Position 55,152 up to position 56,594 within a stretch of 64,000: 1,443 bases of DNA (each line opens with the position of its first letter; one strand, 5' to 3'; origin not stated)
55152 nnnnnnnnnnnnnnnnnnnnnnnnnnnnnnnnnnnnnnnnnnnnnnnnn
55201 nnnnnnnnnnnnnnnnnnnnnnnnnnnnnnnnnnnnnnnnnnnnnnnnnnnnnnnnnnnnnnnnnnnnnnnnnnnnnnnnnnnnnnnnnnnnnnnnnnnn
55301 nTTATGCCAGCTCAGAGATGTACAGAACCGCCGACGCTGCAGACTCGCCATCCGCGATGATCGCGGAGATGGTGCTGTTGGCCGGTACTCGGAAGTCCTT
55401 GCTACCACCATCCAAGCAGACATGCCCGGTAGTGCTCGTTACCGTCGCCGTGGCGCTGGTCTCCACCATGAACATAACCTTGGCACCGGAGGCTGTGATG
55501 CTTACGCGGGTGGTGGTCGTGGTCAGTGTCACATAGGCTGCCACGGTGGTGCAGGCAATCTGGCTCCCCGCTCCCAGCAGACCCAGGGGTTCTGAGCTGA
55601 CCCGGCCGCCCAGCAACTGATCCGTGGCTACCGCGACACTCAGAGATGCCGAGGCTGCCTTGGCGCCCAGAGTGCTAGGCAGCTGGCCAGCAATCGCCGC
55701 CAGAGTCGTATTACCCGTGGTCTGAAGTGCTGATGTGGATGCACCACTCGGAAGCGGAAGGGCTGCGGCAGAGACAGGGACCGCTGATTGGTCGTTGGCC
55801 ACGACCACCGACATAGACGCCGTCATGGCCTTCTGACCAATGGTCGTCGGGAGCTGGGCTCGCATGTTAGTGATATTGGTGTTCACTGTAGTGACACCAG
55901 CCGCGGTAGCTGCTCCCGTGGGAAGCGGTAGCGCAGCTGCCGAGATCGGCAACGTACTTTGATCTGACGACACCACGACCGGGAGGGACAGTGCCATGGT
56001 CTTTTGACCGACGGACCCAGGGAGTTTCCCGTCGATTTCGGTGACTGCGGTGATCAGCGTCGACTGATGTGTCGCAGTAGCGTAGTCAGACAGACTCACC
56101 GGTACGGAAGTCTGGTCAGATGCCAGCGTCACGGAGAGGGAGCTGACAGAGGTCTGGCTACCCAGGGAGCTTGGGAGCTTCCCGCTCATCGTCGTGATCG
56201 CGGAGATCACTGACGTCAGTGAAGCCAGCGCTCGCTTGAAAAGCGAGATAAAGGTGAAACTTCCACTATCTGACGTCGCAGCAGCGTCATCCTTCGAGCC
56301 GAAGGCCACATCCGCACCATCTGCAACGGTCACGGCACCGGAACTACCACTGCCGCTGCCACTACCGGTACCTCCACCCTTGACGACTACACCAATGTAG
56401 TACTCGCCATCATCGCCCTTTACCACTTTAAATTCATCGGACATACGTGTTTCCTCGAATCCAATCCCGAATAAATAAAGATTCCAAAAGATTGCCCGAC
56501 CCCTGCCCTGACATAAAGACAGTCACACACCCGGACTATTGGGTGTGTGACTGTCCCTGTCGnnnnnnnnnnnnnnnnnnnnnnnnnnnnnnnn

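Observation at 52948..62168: Duplicated module of a LamG-like 784-aa fibre protein followed by a TAATG-coupled Gly/Ala/Thr/Ser repeat protein; the long copy has ~23 tandem 37-aa repeats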

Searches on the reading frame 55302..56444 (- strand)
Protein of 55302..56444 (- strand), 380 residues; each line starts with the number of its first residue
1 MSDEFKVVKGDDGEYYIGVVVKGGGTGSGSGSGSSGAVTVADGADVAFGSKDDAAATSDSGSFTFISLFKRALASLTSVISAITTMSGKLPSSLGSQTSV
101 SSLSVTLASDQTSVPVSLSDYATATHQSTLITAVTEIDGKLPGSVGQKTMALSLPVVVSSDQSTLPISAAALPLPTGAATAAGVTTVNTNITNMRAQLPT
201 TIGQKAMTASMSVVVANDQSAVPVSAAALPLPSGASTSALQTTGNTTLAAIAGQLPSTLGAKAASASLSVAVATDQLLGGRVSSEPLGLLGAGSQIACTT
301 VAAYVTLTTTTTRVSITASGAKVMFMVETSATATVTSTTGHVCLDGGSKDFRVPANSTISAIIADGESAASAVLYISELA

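Call 10: search_protein_families(library=pfam, proteins=[window:55302-56444:-], max_evalue=0.1)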
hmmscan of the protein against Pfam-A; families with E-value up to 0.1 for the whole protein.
window:55302-56444:- (380 aa): 0 families

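Call 11: search_protein_families(library=phrogs, proteins=[window:55302-56444:-], max_evalue=0.01)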
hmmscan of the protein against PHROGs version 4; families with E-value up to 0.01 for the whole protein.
window:55302-56444:- (380 aa): 0 families

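Call 16: search_dna_similar(query=window:55302-56444:-, collection=phages, mode=protein, max_rows=25)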
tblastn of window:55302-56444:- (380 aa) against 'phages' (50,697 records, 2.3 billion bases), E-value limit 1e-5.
No match.

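Call 17: find_homologous_proteins(query=window:55302-56444:-, max_evalue=0.001)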
Query window:55302-56444:- (380 aa): 1279 proteins with E <= 0.001 among 8000 candidates; the best 120 are listed.
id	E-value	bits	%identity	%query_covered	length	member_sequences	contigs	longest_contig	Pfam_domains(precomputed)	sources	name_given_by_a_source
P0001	3.0e-216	735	100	100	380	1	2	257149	-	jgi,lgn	-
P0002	2.9e-66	242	41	51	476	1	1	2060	-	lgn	-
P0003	2.0e-62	230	41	78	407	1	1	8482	-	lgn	-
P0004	8.5e-57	211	35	51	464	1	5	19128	PF21934.2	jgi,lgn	jgi:hypothetical protein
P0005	4.8e-52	196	40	53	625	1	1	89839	-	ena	-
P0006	1.4e-50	191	41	41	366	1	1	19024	-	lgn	-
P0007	1.7e-49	187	36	64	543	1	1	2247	-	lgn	-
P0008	1.6e-47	181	37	46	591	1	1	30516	-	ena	-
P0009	7.0e-47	179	42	48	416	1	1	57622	-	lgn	-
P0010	2.3e-45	174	38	51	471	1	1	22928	-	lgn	-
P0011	7.9e-45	172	47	51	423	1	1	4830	-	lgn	-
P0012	4.6e-44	170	38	53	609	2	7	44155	PF24312.2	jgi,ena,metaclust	metaclust:\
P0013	1.6e-42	164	41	50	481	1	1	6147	-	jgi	jgi:hypothetical protein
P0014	1.6e-42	164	36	51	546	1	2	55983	-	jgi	jgi:hypothetical protein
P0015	1.9e-42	164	43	52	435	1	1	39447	-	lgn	-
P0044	3.9e-33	134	64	29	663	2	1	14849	PF18454.8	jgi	jgi:hypothetical protein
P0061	5.9e-30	123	36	63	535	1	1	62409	-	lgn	-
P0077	9.2e-28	116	43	51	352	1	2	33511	-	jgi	jgi:SLT domain-containing protein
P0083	2.8e-27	114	44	39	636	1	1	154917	-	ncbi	-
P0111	8.6e-25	106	44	43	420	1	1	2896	PF14366.12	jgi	-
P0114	9.3e-25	106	54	27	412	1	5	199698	-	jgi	jgi:hypothetical protein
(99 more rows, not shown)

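Call 20: search_solved_structures(query=window:55302-56444:-, max_evalue=1, show_alignments=2)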
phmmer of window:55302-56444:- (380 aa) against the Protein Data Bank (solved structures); distinct sequences matched with E-value up to 1: 16.
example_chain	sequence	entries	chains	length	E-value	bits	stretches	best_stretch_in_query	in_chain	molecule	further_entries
8wef_A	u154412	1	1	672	0.00011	25.3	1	83-210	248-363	MALE DISCOVERER 1-INTERACTING RECEPTOR-LIKE KINASE 2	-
8weh_A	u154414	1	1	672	0.00015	24.8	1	83-210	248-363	MALE DISCOVERER 1-INTERACTING RECEPTOR-LIKE KINASE 2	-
8weg_A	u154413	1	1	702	0.00017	24.7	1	83-210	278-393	MALE DISCOVERER 1-INTERACTING RECEPTOR-LIKE KINASE 2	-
8wei_A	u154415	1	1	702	0.00023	24.3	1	83-207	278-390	MALE DISCOVERER 1-INTERACTING RECEPTOR-LIKE KINASE 2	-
6s6q_A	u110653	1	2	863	0.00068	22.7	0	81-166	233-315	LRR receptor-like serine/threonine-protein kinase GSO1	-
4mna_A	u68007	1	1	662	0.0019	21.2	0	72-170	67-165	LRR receptor-like serine/threonine-protein kinase FLS2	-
4mn8_A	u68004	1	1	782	0.002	21.2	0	71-169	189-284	LRR receptor-like serine/threonine-protein kinase FLS2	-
5hyx_B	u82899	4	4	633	0.012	18.6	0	81-147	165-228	Probable LRR receptor-like serine/threonine-protein kinase At4g26540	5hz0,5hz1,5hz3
8yaa_A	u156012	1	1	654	0.014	18.3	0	83-202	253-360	MDIS1-interacting receptor like kinase 2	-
5xkn_A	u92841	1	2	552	0.18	14.8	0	68-148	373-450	LRR receptor-like serine/threonine-protein kinase ERL2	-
5xjo_A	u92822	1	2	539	0.42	13.5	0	66-149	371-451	LRR receptor-like serine/threonine-protein kinase ERL1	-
5xkj_A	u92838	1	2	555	0.49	13.3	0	67-149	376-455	LRR receptor-like serine/threonine-protein kinase ERL1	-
5xjx_K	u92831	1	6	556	0.49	13.3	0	66-149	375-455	LRR receptor-like serine/threonine-protein kinase ERL1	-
4z63_A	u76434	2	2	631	0.6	13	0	85-142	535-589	Phytosulfokine receptor 1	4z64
7cvq_A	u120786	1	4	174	0.66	12.9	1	7-37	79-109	Chimera of Nuclear transcription factor Y subunit C-3 and Zinc finger protein CONSTANS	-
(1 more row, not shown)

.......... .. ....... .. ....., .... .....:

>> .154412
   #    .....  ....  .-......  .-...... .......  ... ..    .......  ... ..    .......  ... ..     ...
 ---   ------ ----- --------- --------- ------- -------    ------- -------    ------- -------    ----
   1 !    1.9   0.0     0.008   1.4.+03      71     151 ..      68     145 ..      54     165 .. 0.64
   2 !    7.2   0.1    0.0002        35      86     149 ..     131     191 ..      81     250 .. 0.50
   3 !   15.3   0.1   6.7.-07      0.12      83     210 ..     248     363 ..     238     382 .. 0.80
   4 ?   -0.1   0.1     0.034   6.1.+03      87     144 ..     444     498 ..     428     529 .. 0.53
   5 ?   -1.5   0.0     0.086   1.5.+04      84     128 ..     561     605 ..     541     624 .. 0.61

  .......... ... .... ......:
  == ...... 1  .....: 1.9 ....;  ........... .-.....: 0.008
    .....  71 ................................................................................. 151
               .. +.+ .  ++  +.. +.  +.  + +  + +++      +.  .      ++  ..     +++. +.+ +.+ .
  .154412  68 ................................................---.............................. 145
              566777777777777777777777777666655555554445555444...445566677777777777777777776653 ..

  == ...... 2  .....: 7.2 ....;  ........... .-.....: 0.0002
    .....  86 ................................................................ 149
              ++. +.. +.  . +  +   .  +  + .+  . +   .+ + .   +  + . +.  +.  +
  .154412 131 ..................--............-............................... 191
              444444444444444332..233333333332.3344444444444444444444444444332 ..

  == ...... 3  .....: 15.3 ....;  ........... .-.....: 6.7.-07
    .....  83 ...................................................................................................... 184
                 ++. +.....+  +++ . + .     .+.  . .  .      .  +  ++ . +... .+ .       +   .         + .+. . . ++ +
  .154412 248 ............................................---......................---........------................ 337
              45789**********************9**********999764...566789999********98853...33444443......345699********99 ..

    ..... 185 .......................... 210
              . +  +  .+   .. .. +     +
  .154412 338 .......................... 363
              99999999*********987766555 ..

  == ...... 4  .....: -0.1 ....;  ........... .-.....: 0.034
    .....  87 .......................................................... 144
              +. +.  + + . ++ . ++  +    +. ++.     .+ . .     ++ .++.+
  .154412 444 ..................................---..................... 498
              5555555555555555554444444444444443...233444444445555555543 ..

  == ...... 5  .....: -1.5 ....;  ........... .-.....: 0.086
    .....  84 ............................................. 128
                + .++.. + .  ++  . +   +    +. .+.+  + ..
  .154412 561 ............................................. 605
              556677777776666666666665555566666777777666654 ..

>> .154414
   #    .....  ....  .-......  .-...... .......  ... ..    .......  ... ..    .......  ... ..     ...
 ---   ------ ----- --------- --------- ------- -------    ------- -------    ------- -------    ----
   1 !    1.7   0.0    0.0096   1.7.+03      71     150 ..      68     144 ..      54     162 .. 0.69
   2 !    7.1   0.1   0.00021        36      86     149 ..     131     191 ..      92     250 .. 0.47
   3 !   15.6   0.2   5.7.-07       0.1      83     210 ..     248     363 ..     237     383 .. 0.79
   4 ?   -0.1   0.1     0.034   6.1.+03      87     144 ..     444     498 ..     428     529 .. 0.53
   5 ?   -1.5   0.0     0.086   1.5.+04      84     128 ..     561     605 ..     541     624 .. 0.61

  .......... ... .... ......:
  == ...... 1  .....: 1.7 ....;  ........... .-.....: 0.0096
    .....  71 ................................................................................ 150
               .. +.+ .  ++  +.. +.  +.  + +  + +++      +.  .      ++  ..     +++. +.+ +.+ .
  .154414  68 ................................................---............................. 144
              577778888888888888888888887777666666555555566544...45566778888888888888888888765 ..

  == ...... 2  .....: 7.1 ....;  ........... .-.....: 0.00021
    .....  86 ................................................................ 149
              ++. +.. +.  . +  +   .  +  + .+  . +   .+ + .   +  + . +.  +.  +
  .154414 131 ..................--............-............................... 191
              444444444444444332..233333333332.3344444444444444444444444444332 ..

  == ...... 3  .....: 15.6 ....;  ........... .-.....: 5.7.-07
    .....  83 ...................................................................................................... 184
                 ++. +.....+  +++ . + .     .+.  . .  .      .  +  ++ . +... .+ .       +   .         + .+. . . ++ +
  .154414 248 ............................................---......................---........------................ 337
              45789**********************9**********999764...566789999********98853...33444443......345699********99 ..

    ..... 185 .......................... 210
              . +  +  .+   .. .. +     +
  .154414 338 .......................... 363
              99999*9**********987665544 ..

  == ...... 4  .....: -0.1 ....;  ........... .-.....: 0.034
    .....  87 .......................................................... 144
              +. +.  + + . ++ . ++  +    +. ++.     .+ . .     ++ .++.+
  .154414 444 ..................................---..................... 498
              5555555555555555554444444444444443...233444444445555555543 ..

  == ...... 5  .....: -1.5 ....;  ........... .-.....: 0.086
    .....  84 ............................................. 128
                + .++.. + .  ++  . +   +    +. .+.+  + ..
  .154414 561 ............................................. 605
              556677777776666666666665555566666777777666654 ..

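Call 22: search_protein_families(library=pfam, proteins=[P0004, P0012, P0044, P0111, P0005, P0083, P0061, P0002, P0077], max_evalue=0.01)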
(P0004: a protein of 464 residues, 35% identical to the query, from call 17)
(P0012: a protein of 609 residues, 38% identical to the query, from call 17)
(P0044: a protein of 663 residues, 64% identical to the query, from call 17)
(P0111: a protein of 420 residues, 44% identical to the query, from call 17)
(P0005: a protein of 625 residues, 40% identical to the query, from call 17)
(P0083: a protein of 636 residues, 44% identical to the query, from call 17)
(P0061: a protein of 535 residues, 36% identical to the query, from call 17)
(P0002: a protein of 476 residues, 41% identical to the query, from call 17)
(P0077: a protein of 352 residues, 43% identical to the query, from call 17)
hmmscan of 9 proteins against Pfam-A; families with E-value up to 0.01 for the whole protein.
P0004 (464 aa): 1 family
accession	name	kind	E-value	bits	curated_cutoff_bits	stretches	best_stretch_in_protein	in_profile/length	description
PF21934.1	Yop-YscD_ppl_3rd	-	2.6e-05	24.3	24.3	0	45-68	18-41/64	YscD/CdsD-like Bon-like domain 3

P0012 (609 aa): 2 families
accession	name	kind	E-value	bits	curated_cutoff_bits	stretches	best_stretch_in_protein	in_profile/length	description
PF24312.1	Ig-like_POM152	-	2e-06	28.5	27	0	235-261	50-76/89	Nucleoporin POM152, Ig-like domain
PF18222.6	PilN_bio_d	-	0.0037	18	25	0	428-475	17-61/102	PilN biogenesis protein dimerization domain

P0044 (663 aa): 2 families
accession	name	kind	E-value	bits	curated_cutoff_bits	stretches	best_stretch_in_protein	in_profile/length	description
PF18454.7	Mtd_N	-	2.3e-06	27.8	26.3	1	287-321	1-36/37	Major tropism determinant N-terminal domain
PF17210.9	SdrD_B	-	0.0066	17.1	29.7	0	19-59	27-68/112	SdrD B-like domain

P0111 (420 aa): 1 family
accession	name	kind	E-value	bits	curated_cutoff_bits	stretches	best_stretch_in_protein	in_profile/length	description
PF14366.11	DUF4410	-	2.3e-07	31.3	26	1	96-156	29-89/120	Domain of unknown function (DUF4410)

P0005 (625 aa): 2 families
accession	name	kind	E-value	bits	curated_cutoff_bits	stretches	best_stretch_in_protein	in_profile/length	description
PF24312.1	Ig-like_POM152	-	0.00073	20.3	27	0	347-377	46-76/89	Nucleoporin POM152, Ig-like domain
PF18222.6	PilN_bio_d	-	0.0017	19.1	25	0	268-323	9-61/102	PilN biogenesis protein dimerization domain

P0083 (636 aa): 0 families

P0061 (535 aa): 1 family
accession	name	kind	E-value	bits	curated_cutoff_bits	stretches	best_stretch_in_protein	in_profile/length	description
PF05499.17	DMAP1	-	0.005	17.2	25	0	279-300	80-101/167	DNA methyltransferase 1-associated protein 1 (DMAP1)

P0002 (476 aa): 0 families

P0077 (352 aa): 0 families

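Call 27: search_protein_families(library=ncbifam, proteins=[window:55302-56444:-], max_evalue=0.01)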
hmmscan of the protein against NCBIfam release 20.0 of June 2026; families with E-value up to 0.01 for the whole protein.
window:55302-56444:- (380 aa): 0 families

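Call 28: find_encoding_contigs(protein=P0001, flank=10000, max_places=3)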
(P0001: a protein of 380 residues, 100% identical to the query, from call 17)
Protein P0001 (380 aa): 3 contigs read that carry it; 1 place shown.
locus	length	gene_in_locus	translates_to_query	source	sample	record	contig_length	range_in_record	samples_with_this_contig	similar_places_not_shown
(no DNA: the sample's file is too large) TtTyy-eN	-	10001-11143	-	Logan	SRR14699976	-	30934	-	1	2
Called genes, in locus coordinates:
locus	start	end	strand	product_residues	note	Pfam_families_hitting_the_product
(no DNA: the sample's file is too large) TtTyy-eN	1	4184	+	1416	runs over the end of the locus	PF13385:Laminin_G_3, PF03160:Calx-beta, PF13385:Laminin_G_3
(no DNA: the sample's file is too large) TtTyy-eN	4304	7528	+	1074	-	-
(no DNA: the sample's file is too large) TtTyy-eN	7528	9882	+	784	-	-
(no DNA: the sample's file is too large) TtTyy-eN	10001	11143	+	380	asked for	-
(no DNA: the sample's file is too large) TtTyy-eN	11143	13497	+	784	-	-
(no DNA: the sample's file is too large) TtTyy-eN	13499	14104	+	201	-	-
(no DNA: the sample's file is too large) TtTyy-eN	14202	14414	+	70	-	-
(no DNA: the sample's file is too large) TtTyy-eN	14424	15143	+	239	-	PF25620:PhiKZ_MCP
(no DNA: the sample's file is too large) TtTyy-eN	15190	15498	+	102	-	-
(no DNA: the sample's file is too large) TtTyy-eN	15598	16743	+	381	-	-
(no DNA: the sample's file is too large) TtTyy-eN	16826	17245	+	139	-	-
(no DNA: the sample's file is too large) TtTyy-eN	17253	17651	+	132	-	-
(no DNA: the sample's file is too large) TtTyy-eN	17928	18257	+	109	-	-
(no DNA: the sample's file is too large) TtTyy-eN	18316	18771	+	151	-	-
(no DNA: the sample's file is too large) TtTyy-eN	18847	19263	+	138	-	-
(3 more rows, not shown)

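Call 32: find_encoding_contigs(protein=P0061, flank=10000, max_places=2)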
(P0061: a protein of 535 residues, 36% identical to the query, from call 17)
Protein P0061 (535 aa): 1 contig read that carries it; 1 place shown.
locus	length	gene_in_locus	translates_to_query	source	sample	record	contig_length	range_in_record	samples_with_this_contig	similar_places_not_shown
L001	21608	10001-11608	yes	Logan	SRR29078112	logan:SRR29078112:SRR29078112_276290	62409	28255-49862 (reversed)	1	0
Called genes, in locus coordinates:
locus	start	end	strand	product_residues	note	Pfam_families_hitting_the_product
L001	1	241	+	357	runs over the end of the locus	-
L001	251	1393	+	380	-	-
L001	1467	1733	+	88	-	-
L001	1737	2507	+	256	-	-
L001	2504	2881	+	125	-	-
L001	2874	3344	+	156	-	-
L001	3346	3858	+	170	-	-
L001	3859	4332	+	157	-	-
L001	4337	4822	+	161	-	-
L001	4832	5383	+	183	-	-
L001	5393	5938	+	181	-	-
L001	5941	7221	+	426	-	-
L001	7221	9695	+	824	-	-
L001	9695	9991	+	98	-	-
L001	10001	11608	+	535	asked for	-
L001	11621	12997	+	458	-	-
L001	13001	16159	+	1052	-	-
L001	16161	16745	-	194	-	PF13392:HNH_3 (weak)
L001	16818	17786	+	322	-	-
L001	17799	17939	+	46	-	-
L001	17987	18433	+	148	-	-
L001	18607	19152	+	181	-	-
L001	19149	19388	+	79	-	-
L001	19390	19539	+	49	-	-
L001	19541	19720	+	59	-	-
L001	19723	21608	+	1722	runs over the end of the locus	-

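Call 33: find_encoding_contigs(protein=P0083, flank=10000, max_places=2)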
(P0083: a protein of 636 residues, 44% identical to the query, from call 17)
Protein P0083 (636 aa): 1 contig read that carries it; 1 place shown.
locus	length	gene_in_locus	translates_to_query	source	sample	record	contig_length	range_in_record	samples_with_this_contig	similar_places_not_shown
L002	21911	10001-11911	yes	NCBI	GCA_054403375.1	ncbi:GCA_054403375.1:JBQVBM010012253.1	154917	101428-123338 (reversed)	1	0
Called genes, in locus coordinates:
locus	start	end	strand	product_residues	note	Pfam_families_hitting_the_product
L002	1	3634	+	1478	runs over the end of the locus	PF01344:Kelch_1 (faint), PF07250:Glyoxal_oxid_N (faint), PF13415:Beta-prop_FBX42 (weak), PF13964:Beta-prop_Calicin (weak), PF24681:Kelch_KLHDC2_KLHL20_DRC7, PF24981:Beta-prop_ATRN-LZTR1, PF13964:Beta-prop_Calicin (weak), PF13385:Laminin_G_3, +2 more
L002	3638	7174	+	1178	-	PF13415:Beta-prop_FBX42 (faint), PF07646:Kelch_2 (faint), PF01344:Kelch_1 (faint), PF13385:Laminin_G_3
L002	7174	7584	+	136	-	-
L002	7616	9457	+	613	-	-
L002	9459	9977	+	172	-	PF02557:VanY, PF13539:Peptidase_M15_4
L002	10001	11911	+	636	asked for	-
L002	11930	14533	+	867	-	-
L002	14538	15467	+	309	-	PF13385:Laminin_G_3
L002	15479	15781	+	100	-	-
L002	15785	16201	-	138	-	PF00805:Pentapeptide (faint)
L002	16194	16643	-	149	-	-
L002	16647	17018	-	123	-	-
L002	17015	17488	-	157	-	PF01327:Pep_deformylase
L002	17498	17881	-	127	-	-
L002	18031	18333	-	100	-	PF00085:Thioredoxin, PF13098:Thioredoxin_2 (faint), PF05768:Glrx-like (weak)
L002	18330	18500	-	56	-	-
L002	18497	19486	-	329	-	PF21189:PHA02142, PF09414:RNA_ligase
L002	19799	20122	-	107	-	PF00383:dCMP_cyt_deam_1 (weak)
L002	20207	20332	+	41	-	-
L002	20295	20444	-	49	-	-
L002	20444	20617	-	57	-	-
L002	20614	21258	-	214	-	PF10127:RlaP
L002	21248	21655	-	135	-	PF23894:LD_SV2 (weak), PF13599:Pentapeptide_4 (weak), PF00805:Pentapeptide (weak)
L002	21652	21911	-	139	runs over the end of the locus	PF13599:Pentapeptide_4 (faint), PF00805:Pentapeptide (weak)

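Call 34: find_encoding_contigs(protein=P0114, flank=10000, max_places=2)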
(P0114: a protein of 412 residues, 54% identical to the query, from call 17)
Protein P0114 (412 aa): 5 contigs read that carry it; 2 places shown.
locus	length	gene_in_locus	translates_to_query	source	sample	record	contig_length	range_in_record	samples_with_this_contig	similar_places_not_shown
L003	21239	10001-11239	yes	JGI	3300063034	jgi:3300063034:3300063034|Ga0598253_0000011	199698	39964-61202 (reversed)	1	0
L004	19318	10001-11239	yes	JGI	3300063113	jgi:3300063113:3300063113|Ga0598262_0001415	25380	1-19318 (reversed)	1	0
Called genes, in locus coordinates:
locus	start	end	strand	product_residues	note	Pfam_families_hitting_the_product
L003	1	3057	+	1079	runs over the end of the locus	-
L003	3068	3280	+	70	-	-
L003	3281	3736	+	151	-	-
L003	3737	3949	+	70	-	-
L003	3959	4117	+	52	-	-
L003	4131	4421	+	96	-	-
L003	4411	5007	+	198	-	-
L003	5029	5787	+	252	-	PF04539:Sigma70_r3 (weak)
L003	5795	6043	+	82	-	-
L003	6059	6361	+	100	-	-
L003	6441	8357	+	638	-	-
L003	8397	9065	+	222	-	-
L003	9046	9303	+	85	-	-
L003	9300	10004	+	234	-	-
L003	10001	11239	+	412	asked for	-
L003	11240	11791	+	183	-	-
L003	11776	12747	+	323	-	-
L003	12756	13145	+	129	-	-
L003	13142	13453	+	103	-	-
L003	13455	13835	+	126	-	-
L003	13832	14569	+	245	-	-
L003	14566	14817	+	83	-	-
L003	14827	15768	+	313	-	-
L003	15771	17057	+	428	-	-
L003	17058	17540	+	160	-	-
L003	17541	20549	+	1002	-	-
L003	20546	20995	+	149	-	-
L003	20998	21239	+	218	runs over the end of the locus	-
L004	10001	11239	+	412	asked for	-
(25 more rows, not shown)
